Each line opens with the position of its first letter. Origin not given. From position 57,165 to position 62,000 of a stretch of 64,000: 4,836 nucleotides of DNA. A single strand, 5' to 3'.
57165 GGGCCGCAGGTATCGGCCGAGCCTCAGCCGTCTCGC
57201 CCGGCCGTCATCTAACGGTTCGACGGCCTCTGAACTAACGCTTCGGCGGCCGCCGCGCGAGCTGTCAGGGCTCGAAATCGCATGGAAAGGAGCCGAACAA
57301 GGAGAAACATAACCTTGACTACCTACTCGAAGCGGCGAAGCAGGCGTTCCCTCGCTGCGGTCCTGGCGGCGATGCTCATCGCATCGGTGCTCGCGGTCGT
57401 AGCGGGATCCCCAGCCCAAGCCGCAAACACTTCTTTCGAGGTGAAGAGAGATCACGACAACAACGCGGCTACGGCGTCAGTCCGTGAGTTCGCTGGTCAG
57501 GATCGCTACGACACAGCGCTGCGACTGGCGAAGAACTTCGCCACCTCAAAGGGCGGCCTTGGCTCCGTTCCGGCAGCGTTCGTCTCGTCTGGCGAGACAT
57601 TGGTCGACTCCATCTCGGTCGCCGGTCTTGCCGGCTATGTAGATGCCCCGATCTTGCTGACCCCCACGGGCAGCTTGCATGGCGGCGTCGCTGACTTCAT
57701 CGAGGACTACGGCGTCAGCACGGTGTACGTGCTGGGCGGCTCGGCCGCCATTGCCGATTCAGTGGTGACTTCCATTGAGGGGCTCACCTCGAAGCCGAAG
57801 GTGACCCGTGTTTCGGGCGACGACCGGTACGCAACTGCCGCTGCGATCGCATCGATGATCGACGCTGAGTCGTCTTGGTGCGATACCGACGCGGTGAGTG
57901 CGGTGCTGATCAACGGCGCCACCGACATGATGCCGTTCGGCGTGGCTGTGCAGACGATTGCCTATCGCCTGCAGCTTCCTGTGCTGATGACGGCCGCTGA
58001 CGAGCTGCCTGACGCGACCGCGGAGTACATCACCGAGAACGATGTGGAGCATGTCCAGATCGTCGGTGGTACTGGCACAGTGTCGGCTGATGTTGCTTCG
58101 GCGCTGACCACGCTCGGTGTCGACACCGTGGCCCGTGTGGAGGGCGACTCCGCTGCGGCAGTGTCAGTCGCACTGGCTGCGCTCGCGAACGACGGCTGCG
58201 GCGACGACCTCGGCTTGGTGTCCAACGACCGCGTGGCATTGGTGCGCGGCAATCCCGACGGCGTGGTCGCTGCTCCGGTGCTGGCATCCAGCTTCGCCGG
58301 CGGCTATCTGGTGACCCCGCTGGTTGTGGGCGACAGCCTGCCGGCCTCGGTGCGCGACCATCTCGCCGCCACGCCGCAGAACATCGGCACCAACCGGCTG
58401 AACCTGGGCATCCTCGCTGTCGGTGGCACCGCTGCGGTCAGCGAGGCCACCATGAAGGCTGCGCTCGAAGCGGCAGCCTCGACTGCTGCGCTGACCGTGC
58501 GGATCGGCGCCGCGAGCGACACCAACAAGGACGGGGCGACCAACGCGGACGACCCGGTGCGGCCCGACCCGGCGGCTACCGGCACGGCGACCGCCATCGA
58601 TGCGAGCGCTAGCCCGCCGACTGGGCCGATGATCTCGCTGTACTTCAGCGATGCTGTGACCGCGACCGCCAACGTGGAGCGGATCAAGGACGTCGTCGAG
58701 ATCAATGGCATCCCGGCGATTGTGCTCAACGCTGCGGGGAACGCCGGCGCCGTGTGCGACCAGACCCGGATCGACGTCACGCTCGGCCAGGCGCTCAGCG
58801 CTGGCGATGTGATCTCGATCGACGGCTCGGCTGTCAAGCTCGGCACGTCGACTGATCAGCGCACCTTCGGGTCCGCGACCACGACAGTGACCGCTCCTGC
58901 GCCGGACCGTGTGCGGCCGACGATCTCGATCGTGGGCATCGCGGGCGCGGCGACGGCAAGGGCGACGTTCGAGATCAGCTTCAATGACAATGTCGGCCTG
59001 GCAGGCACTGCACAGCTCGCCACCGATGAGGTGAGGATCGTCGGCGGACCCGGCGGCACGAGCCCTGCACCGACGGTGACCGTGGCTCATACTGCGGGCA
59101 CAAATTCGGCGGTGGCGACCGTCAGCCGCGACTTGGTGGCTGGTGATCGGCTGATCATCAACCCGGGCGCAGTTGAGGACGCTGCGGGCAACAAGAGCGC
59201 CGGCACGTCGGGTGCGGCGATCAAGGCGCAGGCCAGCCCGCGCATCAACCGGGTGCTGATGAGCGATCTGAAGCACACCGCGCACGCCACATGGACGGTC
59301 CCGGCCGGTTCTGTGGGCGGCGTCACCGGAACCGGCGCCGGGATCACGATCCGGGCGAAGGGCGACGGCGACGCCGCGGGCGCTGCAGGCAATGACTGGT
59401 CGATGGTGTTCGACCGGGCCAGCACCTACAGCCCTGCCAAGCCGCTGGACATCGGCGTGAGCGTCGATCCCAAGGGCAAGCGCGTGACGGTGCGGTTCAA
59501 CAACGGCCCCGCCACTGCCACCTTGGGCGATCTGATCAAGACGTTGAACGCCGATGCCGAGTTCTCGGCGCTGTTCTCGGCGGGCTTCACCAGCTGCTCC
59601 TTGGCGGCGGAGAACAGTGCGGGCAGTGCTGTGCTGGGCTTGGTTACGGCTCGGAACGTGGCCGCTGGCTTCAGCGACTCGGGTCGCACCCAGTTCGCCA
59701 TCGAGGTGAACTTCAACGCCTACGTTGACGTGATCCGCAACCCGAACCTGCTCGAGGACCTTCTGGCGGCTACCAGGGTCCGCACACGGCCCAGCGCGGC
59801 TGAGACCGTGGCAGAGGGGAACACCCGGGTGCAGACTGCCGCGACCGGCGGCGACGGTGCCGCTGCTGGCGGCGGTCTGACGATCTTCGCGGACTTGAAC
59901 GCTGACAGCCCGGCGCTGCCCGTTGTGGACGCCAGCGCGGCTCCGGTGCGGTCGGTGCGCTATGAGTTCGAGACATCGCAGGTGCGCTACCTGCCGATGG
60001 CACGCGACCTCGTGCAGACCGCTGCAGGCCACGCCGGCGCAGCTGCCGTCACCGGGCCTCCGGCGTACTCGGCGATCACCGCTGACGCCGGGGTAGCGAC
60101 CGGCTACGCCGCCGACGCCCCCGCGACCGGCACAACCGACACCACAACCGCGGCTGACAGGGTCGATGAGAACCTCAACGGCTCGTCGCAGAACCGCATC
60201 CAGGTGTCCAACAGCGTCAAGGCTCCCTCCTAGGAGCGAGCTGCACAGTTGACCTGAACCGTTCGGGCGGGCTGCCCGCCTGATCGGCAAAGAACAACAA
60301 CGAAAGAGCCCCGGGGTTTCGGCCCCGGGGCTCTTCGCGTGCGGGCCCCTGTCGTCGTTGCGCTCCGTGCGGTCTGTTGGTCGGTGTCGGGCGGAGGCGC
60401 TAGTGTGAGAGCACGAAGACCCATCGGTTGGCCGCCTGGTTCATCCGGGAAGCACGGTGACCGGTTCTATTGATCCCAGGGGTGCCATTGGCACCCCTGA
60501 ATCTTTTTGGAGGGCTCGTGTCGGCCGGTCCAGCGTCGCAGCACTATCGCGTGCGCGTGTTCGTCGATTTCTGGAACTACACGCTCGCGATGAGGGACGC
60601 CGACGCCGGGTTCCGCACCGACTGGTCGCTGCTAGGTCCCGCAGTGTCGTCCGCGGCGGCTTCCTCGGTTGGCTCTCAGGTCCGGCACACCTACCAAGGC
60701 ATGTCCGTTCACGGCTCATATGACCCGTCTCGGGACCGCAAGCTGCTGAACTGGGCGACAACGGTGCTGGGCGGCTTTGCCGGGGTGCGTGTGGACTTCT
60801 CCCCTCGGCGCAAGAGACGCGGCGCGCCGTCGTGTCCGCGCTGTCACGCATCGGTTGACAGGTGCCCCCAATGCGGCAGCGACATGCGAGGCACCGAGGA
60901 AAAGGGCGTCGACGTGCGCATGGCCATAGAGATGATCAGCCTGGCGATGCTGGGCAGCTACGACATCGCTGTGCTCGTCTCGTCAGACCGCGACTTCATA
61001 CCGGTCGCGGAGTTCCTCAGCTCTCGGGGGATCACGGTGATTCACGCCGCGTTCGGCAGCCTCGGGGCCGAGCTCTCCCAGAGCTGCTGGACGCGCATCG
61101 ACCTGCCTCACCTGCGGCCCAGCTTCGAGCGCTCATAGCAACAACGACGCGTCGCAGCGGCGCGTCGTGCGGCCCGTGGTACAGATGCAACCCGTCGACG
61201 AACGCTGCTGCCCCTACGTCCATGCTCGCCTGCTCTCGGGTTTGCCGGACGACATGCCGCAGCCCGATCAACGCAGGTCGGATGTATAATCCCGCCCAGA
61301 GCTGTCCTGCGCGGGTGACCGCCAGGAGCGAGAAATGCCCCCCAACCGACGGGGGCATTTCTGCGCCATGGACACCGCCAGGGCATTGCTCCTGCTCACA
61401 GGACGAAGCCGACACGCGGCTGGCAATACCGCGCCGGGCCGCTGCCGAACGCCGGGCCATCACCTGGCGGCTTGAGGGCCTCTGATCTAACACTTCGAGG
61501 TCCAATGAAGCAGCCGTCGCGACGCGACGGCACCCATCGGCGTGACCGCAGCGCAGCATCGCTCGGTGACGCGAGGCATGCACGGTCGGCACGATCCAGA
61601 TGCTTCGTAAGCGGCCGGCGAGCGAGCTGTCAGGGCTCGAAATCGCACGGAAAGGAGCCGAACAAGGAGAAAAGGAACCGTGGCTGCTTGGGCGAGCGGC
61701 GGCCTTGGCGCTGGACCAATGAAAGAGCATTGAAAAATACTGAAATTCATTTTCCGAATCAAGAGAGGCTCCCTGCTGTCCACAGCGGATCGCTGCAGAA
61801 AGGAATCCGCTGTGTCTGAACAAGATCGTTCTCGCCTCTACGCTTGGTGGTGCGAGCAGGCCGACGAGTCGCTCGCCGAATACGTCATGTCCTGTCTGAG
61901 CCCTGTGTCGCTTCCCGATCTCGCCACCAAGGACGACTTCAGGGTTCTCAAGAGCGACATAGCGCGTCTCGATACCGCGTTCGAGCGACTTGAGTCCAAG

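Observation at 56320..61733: Three direct copies of a ~50-nt RBS-bearing leader cassette divide the accessory island into gene blocks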

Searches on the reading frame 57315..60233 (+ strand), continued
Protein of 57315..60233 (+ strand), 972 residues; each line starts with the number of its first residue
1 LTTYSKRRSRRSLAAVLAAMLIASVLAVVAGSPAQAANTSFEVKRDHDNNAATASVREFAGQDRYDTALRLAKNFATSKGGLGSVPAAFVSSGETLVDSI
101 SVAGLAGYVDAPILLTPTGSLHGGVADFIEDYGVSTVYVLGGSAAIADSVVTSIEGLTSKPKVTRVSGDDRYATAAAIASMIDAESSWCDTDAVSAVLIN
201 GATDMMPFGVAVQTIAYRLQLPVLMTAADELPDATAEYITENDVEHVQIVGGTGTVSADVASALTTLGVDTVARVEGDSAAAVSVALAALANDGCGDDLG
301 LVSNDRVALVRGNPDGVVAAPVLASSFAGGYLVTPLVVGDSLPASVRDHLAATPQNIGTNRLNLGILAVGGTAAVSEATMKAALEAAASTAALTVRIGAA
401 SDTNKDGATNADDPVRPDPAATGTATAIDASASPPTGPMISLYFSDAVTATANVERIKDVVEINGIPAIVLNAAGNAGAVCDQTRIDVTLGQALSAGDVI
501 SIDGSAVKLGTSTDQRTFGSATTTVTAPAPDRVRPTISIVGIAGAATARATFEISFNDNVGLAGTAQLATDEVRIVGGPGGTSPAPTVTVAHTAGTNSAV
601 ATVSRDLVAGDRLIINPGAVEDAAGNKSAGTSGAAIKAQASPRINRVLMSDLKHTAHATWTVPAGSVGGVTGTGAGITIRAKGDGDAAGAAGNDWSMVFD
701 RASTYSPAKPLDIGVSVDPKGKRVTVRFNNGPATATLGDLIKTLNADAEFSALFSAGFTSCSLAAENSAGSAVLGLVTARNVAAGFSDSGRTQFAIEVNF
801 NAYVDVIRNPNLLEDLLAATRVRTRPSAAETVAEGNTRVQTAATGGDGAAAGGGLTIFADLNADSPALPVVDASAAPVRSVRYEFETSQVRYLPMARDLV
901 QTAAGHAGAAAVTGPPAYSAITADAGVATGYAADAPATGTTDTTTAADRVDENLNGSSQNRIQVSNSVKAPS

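Call 60: search_solved_structures(query=window:57315-60233:+, max_evalue=0.01)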
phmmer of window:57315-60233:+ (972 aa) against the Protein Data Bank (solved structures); distinct sequences matched with E-value up to 0.01: 2.
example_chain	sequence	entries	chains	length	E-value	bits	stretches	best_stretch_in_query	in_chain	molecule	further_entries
5j72_A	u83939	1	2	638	1.8e-20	76.2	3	52-265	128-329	Putative N-acetylmuramoyl-L-alanine amidase,autolysin cwp6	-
5j6q_A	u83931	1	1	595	3.3e-11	45.5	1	55-333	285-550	Cell wall binding protein cwp8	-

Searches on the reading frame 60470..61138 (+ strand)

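Call 9: search_protein_families(library=pfam, proteins=[window:60470-61138:+], max_evalue=0.01)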
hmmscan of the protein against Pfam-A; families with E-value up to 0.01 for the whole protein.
window:60470-61138:+ (222 aa): 2 families
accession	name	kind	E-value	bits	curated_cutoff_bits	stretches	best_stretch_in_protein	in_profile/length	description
PF01936.24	NYN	-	1.3e-13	52.1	24.2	1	28-206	2-138/145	NYN domain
PF12773.13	DZR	-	0.0056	17.3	27.3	0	117-139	10-34/45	Double zinc ribbon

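Call 48: search_protein_families(library=ncbifam, proteins=[window:60470-61138:+], max_evalue=0.01)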
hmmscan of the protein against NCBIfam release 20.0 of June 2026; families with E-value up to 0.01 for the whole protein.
window:60470-61138:+ (222 aa): 1 family
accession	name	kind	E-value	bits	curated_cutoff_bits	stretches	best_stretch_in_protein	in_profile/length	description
TIGR00288.1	TIGR00288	hypoth_equivalog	0.0068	16.3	178.45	1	146-191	88-133/160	TIGR00288 family NYN domain-containing protein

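Call 49: search_protein_families(library=padloc, proteins=[window:60470-61138:+], max_evalue=0.01)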
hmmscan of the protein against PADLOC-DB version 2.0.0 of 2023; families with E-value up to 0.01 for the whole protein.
window:60470-61138:+ (222 aa): 2 families
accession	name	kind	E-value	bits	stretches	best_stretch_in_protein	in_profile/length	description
PDLC04163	HEC-09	-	9.4e-11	39.7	1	128-180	87-139/203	-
PDLC01154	NYN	-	1.9e-05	22.2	1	146-202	230-285/310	"LabA-like protein, NYN family nuclease"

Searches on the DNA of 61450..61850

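Call 33: search_rna_families(source=window, start=61450, end=61850, threshold=evalue, max_evalue=10)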
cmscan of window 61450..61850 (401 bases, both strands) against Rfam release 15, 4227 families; matches with E-value up to 10: 2.
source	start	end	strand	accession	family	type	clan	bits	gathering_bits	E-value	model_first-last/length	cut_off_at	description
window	61707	61794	+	RF01202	sn2991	Gene; snRNA; snoRNA; CD-box;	-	17.1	60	2.2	1-98/98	no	Small nucleolar RNA sn2991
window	61513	61537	+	RF01333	CRISPR-DR20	Gene; CRISPR;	-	16.3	42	1.3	6-30/36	no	CRISPR RNA direct repeat element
